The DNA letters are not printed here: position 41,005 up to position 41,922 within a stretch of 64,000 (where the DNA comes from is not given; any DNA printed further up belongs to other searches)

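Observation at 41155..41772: A GNAT acetyltransferase-like domain inserted in-frame into dihydroxy-acid dehydratase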

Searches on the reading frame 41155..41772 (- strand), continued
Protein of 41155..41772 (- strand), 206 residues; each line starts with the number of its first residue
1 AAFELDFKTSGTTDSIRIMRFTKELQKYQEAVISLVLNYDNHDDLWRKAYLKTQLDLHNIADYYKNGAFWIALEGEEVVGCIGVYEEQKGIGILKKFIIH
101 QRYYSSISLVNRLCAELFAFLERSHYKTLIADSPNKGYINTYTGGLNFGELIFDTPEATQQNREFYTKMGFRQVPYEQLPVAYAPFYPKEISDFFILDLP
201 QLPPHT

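Call 27: find_homologous_proteins(query=A2, max_evalue=0.00001)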
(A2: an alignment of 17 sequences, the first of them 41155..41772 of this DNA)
Query A2 (17 sequences) (206 aa, profile of the alignment): 858 proteins with E <= 0.00001 among 3025 candidates; the best 120 are listed.
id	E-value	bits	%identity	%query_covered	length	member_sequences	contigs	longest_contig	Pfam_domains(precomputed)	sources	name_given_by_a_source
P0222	6.3e-61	223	31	84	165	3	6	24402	PF13673.14,PF13420.14,PF13508.14,PF00583.32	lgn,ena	-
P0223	3.9e-60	220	32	84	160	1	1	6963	PF13673.14,PF13508.14,PF00583.32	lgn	-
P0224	4.4e-60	220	30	72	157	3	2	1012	PF13673.14,PF13508.14,PF00583.32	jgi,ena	-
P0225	5.9e-60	220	29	84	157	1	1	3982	PF13673.14,PF13420.14,PF13302.14,PF13508.14,PF00583.32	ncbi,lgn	-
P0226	7.0e-60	220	29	88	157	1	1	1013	PF13673.14,PF13420.14,PF13508.14,PF00583.32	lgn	-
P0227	1.3e-59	219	28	88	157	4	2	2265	PF13673.14,PF13420.14,PF13508.14,PF00583.32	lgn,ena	-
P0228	1.8e-59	218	34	84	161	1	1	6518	PF13673.14,PF13508.14,PF00583.32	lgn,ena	-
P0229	2.8e-59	218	31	85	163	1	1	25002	PF13673.14,PF13420.14,PF13508.14,PF00583.32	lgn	-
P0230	4.8e-59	217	30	84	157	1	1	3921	PF13673.14,PF13302.14,PF13508.14,PF00583.32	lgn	-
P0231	6.9e-59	216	34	84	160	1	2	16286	PF13673.14,PF13508.14,PF00583.32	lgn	-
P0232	8.1e-59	216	32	88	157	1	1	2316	PF13673.14,PF13508.14,PF00583.32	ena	-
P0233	1.1e-58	216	31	84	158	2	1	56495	PF13673.14,PF13420.14,PF13508.14,PF00583.32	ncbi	-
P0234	1.1e-58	216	30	83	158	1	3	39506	PF13673.14,PF13420.14,PF13508.14,PF21926.3,PF00583.32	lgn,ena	-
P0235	1.2e-58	216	32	85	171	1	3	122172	PF13673.14,PF13508.14,PF00583.32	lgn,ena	-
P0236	1.2e-58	216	31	84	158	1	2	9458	PF13673.14,PF13508.14,PF00583.32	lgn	-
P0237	1.4e-58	215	31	64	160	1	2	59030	PF13673.14,PF13508.14,PF00583.32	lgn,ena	-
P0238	1.5e-58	215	30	84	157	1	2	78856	PF13673.14,PF13420.14,PF13302.14,PF13508.14,PF00583.32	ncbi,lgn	-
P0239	1.6e-58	215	32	84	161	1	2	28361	PF13673.14,PF13508.14,PF00583.32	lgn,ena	-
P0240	1.8e-58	215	31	87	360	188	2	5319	PF13673.14,PF12464.14,PF14602.13,PF13508.14,PF00132.31,PF00583.32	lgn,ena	-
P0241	1.9e-58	215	31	64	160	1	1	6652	PF13673.14,PF13508.14,PF00583.32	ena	-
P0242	2.1e-58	215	33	84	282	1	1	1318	PF13673.14,PF12464.14,PF13420.14,PF13508.14,PF00132.31,PF00583.32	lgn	-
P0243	3.6e-58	214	31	84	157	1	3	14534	PF13673.14,PF13420.14,PF13508.14,PF00583.32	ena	-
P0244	3.7e-58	214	29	88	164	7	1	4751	PF13673.14,PF13420.14,PF13508.14,PF00583.32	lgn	-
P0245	5.3e-58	214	27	89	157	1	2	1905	PF13673.14,PF13508.14,PF00583.32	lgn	-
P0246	5.4e-58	214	26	88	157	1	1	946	PF13673.14,PF13508.14,PF00583.32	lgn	-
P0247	7.7e-58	213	34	88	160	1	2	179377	PF13673.14,PF13508.14,PF00583.32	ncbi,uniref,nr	ncbi:GNAT family N-acetyltransferase [Levilactobacillus fujinensis]|uniref:GNAT family N-acetyltrans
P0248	8.6e-58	213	33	88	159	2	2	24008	PF13673.14,PF13420.14,PF13302.14,PF13508.14,PF00583.32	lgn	-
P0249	1.0e-57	213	29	84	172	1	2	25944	PF13673.14,PF13420.14,PF13508.14,PF00583.32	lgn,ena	-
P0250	1.6e-57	212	27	87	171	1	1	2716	PF13673.14,PF13508.14,PF00583.32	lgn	-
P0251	1.8e-57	212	29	88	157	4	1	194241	PF13673.14,PF13508.14,PF00583.32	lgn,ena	-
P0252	1.9e-57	212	27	88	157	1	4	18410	PF13673.14,PF13508.14,PF00583.32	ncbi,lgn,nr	ncbi:MAG: GNAT family N-acetyltransferase [Eubacterium sp.]|nr:GNAT family N-acetyltransferase [Euba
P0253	2.1e-57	212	26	88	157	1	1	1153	PF13673.14,PF13508.14,PF00583.32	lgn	-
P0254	2.4e-57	211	28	89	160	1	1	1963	PF13673.14,PF13420.14,PF13508.14,PF00583.32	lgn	-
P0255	2.5e-57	211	30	84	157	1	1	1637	PF13673.14,PF13508.14,PF00583.32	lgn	-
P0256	2.5e-57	211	29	84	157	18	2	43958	PF13673.14,PF13420.14,PF13302.14,PF13508.14,PF00583.32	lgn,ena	-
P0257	2.7e-57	211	30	84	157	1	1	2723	PF13673.14,PF13420.14,PF13508.14,PF00583.32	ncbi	-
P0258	2.9e-57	211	32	87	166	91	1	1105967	PF13673.14,PF13508.14,PF00583.32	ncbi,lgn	ncbi:GNAT family N-acetyltransferase [Priestia megaterium]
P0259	3.7e-57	211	29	76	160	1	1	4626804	PF13673.14,PF13420.14,PF13302.14,PF13508.14,PF00583.32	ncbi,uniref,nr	ncbi:GNAT family N-acetyltransferase [Rossellomorea sp. DA94]|uniref:GNAT family N-acetyltransferase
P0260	3.8e-57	211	28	88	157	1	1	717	PF13673.14,PF13508.14,PF00583.32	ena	-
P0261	4.8e-57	210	33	85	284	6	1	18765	PF13673.14,PF13302.14,PF13508.14,PF13840.13,PF00583.32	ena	-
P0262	5.5e-57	210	30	85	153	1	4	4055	PF13673.14,PF13420.14,PF13508.14,PF00583.32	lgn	-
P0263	7.6e-57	210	30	88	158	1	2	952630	PF13673.14,PF13302.14,PF13508.14,PF00583.32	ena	-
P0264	8.3e-57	210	28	84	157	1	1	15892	PF13673.14,PF13420.14,PF13508.14,PF00583.32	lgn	-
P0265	8.9e-57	210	28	88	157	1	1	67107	PF13673.14,PF13508.14,PF00583.32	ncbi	-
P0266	9.0e-57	210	33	86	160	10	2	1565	PF13673.14,PF13508.14,PF00583.32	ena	-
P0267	9.4e-57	210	30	88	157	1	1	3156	PF13673.14,PF13420.14,PF13508.14,PF00583.32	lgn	-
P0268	1.1e-56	209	33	88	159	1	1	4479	PF13673.14,PF13508.14,PF00583.32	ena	-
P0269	1.4e-56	209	30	84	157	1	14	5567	PF13673.14,PF13508.14,PF00583.32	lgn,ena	-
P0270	1.6e-56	209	29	89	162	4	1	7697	PF13673.14,PF13420.14,PF13302.14,PF13508.14,PF00583.32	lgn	-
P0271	1.9e-56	209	29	84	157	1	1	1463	PF13673.14,PF13508.14,PF00583.32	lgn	-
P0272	2.1e-56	208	28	84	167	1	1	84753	PF13673.14,PF13508.14,PF00583.32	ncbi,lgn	-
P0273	2.3e-56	208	32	84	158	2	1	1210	PF13673.14,PF13480.14,PF13508.14,PF00583.32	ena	-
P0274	2.4e-56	208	30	81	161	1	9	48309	PF13673.14,PF13508.14,PF00583.32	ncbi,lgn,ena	-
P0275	2.5e-56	208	33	84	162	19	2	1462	PF13673.14,PF13508.14,PF00583.32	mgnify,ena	mgnify:FL=1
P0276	2.6e-56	208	33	84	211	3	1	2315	PF13673.14,PF13508.14,PF00583.32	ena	-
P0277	2.6e-56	208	27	88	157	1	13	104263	PF13673.14,PF13508.14,PF00583.32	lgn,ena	-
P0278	2.7e-56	208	30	84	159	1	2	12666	PF13673.14,PF13508.14,PF00583.32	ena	-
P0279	2.9e-56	208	31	84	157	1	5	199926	PF13673.14,PF13508.14,PF00583.32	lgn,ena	-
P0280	3.7e-56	208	31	84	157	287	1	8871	PF13673.14,PF13420.14,PF13302.14,PF13508.14,PF00583.32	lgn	-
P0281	4.0e-56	207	31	76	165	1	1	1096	PF13673.14,PF13420.14,PF13508.14,PF00583.32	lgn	-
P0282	4.8e-56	207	30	84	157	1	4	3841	PF13673.14,PF13508.14,PF00583.32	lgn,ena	-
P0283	4.8e-56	207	30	84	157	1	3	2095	PF13673.14,PF13508.14,PF00583.32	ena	-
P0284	6.7e-56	207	30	84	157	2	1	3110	PF13673.14,PF13420.14,PF13508.14,PF00583.32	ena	-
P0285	6.9e-56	207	31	85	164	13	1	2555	PF13673.14,PF13508.14,PF00583.32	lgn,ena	-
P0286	7.2e-56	207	32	80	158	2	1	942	PF13673.14,PF13508.14,PF00583.32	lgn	-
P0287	8.7e-56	206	31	80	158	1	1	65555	PF13673.14,PF13420.14,PF13508.14,PF00583.32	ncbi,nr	ncbi:MAG: GNAT family N-acetyltransferase [Lachnospiraceae bacterium]|nr:GNAT family N-acetyltransfe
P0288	9.2e-56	206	29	89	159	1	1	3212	PF13673.14,PF13302.14,PF13508.14,PF00583.32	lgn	-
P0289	9.5e-56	206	28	84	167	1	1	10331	PF13673.14,PF13480.14,PF13302.14,PF13508.14,PF00583.32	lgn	-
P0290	9.8e-56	206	31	84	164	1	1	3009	PF13673.14,PF13420.14,PF13302.14,PF13508.14,PF00583.32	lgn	-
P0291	1.1e-55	206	28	84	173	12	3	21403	PF13673.14,PF13480.14,PF13302.14,PF13508.14,PF00583.32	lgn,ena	-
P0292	1.3e-55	206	29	84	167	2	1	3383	PF13673.14,PF13508.14,PF00583.32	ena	-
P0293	1.3e-55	206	29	88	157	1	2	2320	PF13673.14,PF13508.14,PF00583.32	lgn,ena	-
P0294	1.4e-55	206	28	94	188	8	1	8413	PF13673.14,PF13508.14,PF00583.32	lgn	-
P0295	1.4e-55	206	29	84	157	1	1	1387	PF13673.14,PF13420.14,PF13508.14,PF00583.32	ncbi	-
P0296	1.8e-55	205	27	83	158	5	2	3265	PF13673.14,PF13508.14,PF08445.17,PF14542.13,PF00583.32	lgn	-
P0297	1.9e-55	205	29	83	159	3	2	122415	PF13673.14,PF13302.14,PF13508.14,PF00583.32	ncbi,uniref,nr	ncbi:GNAT family N-acetyltransferase [Niallia taxi]|uniref:GNAT family N-acetyltransferase n=1 Tax=N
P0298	2.0e-55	205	27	93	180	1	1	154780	PF13673.14,PF13508.14,PF00583.32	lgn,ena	-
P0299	2.2e-55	205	28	84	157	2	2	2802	PF13673.14,PF13508.14,PF00583.32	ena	-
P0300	3.1e-55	205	30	84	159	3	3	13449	PF13673.14,PF13508.14,PF00583.32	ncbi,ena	-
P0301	4.2e-55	204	32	84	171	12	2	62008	PF13673.14,PF13508.14,PF00583.32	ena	-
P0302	4.6e-55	204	32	83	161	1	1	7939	PF13673.14,PF13508.14,PF00583.32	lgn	-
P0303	4.9e-55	204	29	88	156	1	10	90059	PF13673.14,PF13420.14,PF13302.14,PF13508.14,PF08445.17,PF00583.32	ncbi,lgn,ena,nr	ncbi:MAG: GNAT family N-acetyltransferase [Eubacterium sp.]|nr:GNAT family N-acetyltransferase [Euba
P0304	6.2e-55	204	30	84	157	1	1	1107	PF13673.14,PF13508.14,PF00583.32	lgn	-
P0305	6.7e-55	203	29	88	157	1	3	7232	PF13673.14,PF13508.14,PF00583.32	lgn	-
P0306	6.9e-55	203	31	65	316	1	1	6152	PF13673.14,PF13480.14,PF13508.14,PF14542.13,PF00583.32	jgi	jgi:N-acetylglutamate synthase-like GNAT family acetyltransferase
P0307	7.7e-55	203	28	83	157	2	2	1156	PF13673.14,PF13480.14,PF13508.14,PF00583.32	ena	-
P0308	8.7e-55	203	30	84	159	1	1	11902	PF13673.14,PF13508.14,PF00583.32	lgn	-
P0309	9.5e-55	203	28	84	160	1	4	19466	PF13673.14,PF13420.14,PF13508.14,PF00583.32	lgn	-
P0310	1.0e-54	203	30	84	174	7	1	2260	PF13673.14,PF13508.14,PF00583.32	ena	-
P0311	1.2e-54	203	26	74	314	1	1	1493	PF13673.14,PF13508.14,PF08445.17,PF00583.32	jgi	jgi:N-acetylglutamate synthase-like GNAT family acetyltransferase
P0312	1.2e-54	203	30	84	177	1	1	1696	PF13673.14,PF13508.14,PF00583.32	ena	-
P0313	1.3e-54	203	30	88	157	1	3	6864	PF13673.14,PF13508.14,PF00583.32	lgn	-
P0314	1.6e-54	202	29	84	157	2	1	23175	PF13673.14,PF13508.14,PF00583.32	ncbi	-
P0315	1.7e-54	202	31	83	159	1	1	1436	PF13673.14,PF13480.14,PF13508.14,PF00583.32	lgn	-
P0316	1.7e-54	202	29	84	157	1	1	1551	PF13673.14,PF13508.14,PF00583.32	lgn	-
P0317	1.8e-54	202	29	71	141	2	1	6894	PF13673.14,PF13420.14,PF13302.14,PF13508.14,PF14542.13,PF00583.32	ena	-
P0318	3.0e-54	201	30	87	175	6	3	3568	PF13673.14,PF13508.14,PF00583.32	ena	-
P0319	3.1e-54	201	29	84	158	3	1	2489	PF13673.14,PF13508.14,PF00583.32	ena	-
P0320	3.7e-54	201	32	88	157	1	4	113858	PF13673.14,PF13508.14,PF00583.32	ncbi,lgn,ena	-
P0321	4.4e-54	201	29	82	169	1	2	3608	PF13673.14,PF13508.14,PF00583.32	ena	-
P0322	4.7e-54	201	31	89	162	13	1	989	PF13673.14,PF13508.14,PF00583.32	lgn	-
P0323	4.7e-54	201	31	84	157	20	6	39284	PF13673.14,PF13508.14,PF00583.32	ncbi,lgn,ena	-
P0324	5.4e-54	201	23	90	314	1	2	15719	PF13673.14,PF13508.14,PF08445.17,PF14542.13,PF00583.32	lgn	-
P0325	6.0e-54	200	27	91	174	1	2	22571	PF13673.14,PF13508.14,PF00583.32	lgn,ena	-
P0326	6.9e-54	200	27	84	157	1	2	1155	PF13673.14,PF13420.14,PF13508.14,PF00583.32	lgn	-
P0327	7.6e-54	200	29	84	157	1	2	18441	PF13673.14,PF13508.14,PF00583.32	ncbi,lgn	-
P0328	9.1e-54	200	29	84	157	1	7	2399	PF13673.14,PF13508.14,PF00583.32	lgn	-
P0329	1.3e-53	199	28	84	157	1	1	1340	PF13673.14,PF13508.14,PF00583.32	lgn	-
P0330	2.1e-53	199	26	84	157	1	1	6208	PF13673.14,PF13508.14,PF00583.32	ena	-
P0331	2.8e-53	198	30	83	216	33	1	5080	PF13673.14,PF13508.14,PF00583.32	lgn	-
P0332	3.5e-53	198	31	83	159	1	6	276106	PF13673.14,PF13508.14,PF00583.32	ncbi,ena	-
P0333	4.5e-53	198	29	84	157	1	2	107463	PF13673.14,PF13420.14,PF13508.14,PF00583.32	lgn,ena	-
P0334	6.4e-53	197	24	90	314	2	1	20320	PF13673.14,PF13508.14,PF08445.17,PF14542.13,PF00583.32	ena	-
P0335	6.6e-53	197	26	84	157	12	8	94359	PF13673.14,PF13508.14,PF00583.32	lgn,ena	-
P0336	8.9e-53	197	30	84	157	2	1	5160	PF13673.14,PF13508.14,PF00583.32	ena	-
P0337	1.0e-52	196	34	80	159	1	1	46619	PF13673.14,PF13508.14,PF00583.32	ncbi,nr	ncbi:MAG: GNAT family N-acetyltransferase [Roseburia sp.]|nr:GNAT family N-acetyltransferase [Rosebu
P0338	1.3e-52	196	30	84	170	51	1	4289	PF13673.14,PF13508.14,PF00583.32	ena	-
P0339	1.5e-52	196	29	84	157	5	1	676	PF13673.14,PF13508.14,PF00583.32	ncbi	-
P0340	6.2e-52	194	24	74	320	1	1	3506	PF13673.14,PF13508.14,PF14542.13,PF00583.32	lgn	-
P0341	1.7e-51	192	29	84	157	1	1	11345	PF13673.14,PF13508.14,PF00583.32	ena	-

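Call 28: search_solved_structures(query=A2, max_evalue=0.01, show_alignments=2)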
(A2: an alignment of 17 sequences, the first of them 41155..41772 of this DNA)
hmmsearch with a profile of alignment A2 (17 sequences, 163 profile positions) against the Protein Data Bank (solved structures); distinct sequences matched with E-value up to 0.01: 51.
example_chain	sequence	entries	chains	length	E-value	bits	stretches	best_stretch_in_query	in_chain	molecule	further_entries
2q7b_A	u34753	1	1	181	9.9e-48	165.5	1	2-160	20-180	Acetyltransferase, GNAT family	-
3d8p_A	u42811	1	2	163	2.9e-45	157.4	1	2-161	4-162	acetyltransferase of GNAT family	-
8iym_A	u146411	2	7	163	3.9e-12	49.7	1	27-141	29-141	N-acetyltransferase domain-containing protein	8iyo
3pp9_A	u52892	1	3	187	1.5e-10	44.6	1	46-135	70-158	Putative streptothricin acetyltransferase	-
6ao7_A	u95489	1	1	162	4.5e-09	39.7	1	43-139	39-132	Acetyltransferase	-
7l1k_A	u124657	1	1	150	1.6e-08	38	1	54-136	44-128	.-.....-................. 30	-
9mto_A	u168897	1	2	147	1.7e-08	37.9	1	54-138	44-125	[Ribosomal protein bS18]-alanine N-acetyltransferase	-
8a9o_A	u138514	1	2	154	3e-08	37.1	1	42-136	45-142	DpA polyamine acetyltransferase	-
1tiq_A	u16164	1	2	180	3.1e-08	37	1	21-140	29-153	Protease synthase and sporulation negative regulatory protein PAI 1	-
8a9n_A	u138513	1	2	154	1.4e-07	34.9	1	42-136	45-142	Acetyltransferase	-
6yzz_A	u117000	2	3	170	2.7e-07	34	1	51-138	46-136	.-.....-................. 50 | Acyl-CoA N-acyltransferases (NAT) superfamily protein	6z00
1yx0_A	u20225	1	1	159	8.5e-07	32.3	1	52-136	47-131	hypothetical protein ysnE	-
6wqb_A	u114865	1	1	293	1e-06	32.1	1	54-139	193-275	N-terminal acetyltransferase, GNAT family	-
6wqc_A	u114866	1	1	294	1e-06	32.1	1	54-139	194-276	N-terminal acetyltransferase, GNAT family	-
3lod_A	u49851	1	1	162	1.1e-06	31.9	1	60-135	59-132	Putative acyl-CoA N-acyltransferase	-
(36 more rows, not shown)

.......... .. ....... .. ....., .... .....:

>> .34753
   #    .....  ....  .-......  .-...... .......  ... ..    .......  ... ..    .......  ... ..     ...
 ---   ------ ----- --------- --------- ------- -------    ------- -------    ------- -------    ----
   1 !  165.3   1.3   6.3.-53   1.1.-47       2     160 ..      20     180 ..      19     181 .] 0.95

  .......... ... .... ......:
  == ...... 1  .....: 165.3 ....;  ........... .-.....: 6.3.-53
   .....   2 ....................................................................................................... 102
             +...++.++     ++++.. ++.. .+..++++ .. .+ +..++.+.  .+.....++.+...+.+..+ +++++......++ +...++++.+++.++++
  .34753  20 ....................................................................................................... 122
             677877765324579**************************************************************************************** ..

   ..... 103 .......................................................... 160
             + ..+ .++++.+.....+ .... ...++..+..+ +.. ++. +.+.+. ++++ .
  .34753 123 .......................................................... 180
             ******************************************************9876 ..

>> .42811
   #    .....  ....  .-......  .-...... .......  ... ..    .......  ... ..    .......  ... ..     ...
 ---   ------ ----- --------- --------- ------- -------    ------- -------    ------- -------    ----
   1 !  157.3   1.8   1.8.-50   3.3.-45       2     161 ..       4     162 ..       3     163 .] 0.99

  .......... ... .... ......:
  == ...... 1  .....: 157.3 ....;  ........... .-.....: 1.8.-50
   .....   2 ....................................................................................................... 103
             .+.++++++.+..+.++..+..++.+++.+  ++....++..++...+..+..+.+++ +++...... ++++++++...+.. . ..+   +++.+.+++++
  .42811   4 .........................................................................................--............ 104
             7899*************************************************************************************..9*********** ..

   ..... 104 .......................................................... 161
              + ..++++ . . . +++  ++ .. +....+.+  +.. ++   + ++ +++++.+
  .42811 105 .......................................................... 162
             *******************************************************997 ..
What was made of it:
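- Fold: profile A2 hits 2q7b and 3d8p at 1e-47 and 3e-45 (call 28).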

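Call 31: find_related_loci(query=A3, collection=genome_contigs, flank=4000)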
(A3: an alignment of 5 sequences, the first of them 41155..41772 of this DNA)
Query A3 (206 aa) in genome_contigs; peptide patterns used: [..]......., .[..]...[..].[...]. (x = any residue, [..] = any of these).
48 stretches matched a pattern; 2 encode a relative of the query (tblastn E <= 1e-3); 2 distinct loci.
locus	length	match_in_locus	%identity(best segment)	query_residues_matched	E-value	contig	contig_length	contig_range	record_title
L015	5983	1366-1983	97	1-206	4e-143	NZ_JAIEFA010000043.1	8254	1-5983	MAG: Helicobacter sp. isolate SC0397_S11_1 SC0397_S11_1_contig_43, whole genome shotgun sequence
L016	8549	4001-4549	51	18-206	5e-53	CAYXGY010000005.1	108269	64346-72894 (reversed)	MAG TPA_asm: uncultured Helicobacter sp. isolate SRP199465_co2_841 genome assembly, contig: NODE_226_length_108269_cov_3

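Call 53: predict_structure(alignment_id=A5)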
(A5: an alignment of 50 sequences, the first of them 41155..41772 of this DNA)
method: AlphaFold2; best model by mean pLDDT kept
length: 206 residues; sequences in the alignment: 50
mean_pLDDT: 78.1   pTM: 0.75
mean pLDDT of the five models: 78.1, 76.8, 75.9, 75.6, 74.2
residues with pLDDT >= 90: 67; 70-90: 77; 50-70: 39; < 50: 23
segments of 3 or more residues with pLDDT < 50: 1-4, 131-134, 136-144
pLDDT, mean of each block of 10 residues (from residue 1): 46 67 93 92 71 88 92 95 90 90 87 89 64 48 58 77 83 91 70 85 57
secondary structure, 60 per line:
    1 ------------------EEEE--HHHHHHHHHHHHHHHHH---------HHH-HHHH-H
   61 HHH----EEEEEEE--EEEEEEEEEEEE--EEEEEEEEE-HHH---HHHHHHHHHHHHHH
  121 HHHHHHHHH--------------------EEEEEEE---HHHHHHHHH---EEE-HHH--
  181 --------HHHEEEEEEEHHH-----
elements in order: E19-22 H25-41 H55-58 H60-63 E68-74 E77-88 E91-99 H107-129 E150-156 H160-168 E172-174 E192-198
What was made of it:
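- On GNAT (GCN5-related N-acetyltransferase) superfamily: AF2 insert model with pLDDT 78 and the expected element order (call 53).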

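Call 55: fold_search(model_id=the predicted structure, library=pdb)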
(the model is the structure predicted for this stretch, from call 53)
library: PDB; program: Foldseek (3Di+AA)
matches with E <= 10: 1170; with E <= 0.001: 542
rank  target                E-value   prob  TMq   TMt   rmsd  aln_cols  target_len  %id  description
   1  2q7b                  2.5e-12  1.00  0.69  0.85   2.2       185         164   24  Crystal structure of acetyltransferase (NP_689019.1) from Streptococcus agalactiae 2603 at 2.00 A resolution (released 2007-06-26)
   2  3d8p_B                1.4e-10  1.00  0.69  0.88   2.1       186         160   19  Crystal structure of acetyltransferase of GNAT family (NP_373092.1) from STAPHYLOCOCCUS AUREUS MU50 at 2.20 A resoluti (released 2008-10-28)
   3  3d8p_A                1.4e-10  1.00  0.68  0.88   2.4       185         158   20  Crystal structure of acetyltransferase of GNAT family (NP_373092.1) from STAPHYLOCOCCUS AUREUS MU50 at 2.20 A resoluti (released 2008-10-28)
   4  5wph_D                1.1e-07  1.00  0.58  0.66   6.1       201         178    9  Crystal structure of ArsN, N-acetyltransferase with substrate AST from Pseudomonas putida KT2440 (released 2018-10-10)
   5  8iyo_A                1.2e-07  1.00  0.48  0.59   7.3       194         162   16  Crystal structure of a protein acetyltransferase, HP0935, acetyl-CoA bound form (released 2024-04-10)
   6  5wph_A                1.5e-07  1.00  0.60  0.68   6.0       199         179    9  Crystal structure of ArsN, N-acetyltransferase with substrate AST from Pseudomonas putida KT2440 (released 2018-10-10)
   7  5wph_C                1.8e-07  1.00  0.57  0.66   5.6       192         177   10  Crystal structure of ArsN, N-acetyltransferase with substrate AST from Pseudomonas putida KT2440 (released 2018-10-10)
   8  3g8w_A                2.0e-07  1.00  0.44  0.54   7.5       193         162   15  Crystal structure of a probable acetyltransferase from Staphylococcus epidermidis ATCC 12228 (released 2009-03-03)
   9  3lod                  2.2e-07  1.00  0.52  0.70   4.7       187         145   18  The crystal structure of the putative acyl-CoA N-acyltransferase from Klebsiella pneumoniae subsp.pneumoniae MGH 78578 (released 2010-03-16)
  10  7rb3_A                2.4e-07  1.00  0.50  0.68   5.2       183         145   14  Cryo-EM structure of human binary NatC complex with a Bisubstrate inhibitor (released 2023-01-11)
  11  1y9k_A                2.6e-07  1.00  0.47  0.61   6.8       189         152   12  IAA acetyltransferase from Bacillus cereus ATCC 14579 (released 2005-02-01)
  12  1y9k_D                2.8e-07  1.00  0.49  0.64   6.6       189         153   12  IAA acetyltransferase from Bacillus cereus ATCC 14579 (released 2005-02-01)
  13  6ao7                  2.8e-07  1.00  0.43  0.56   5.9       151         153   14  Crystal Structure of a GNAT family acetyltransferase from Elizabethkingia anophelis with acetyl-CoA bound (released 2017-08-30)
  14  8iym_B                3.0e-07  1.00  0.49  0.64   5.7       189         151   15  Crystal structure of a protein acetyltransferase, HP0935 (released 2024-04-10)
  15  8iym_A                3.4e-07  1.00  0.50  0.65   5.8       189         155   14  Crystal structure of a protein acetyltransferase, HP0935 (released 2024-04-10)
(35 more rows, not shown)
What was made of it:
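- On GNAT (GCN5-related N-acetyltransferase) superfamily: Foldseek: 542 PDB hits at E<=1e-3, the listed top hits all being GNATs; best 2q7b and 3d8p at target TM 0.85-0.88 (call 55).
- On Intein: The fold is GNAT (call 55).
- Foldseek gives 2q7b target TM 0.85 and rmsd 2.2 A, and 3d8p target TM 0.88 (call 55). Complete GNAT fold with all secondary-structure elements (calls 53, 55).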
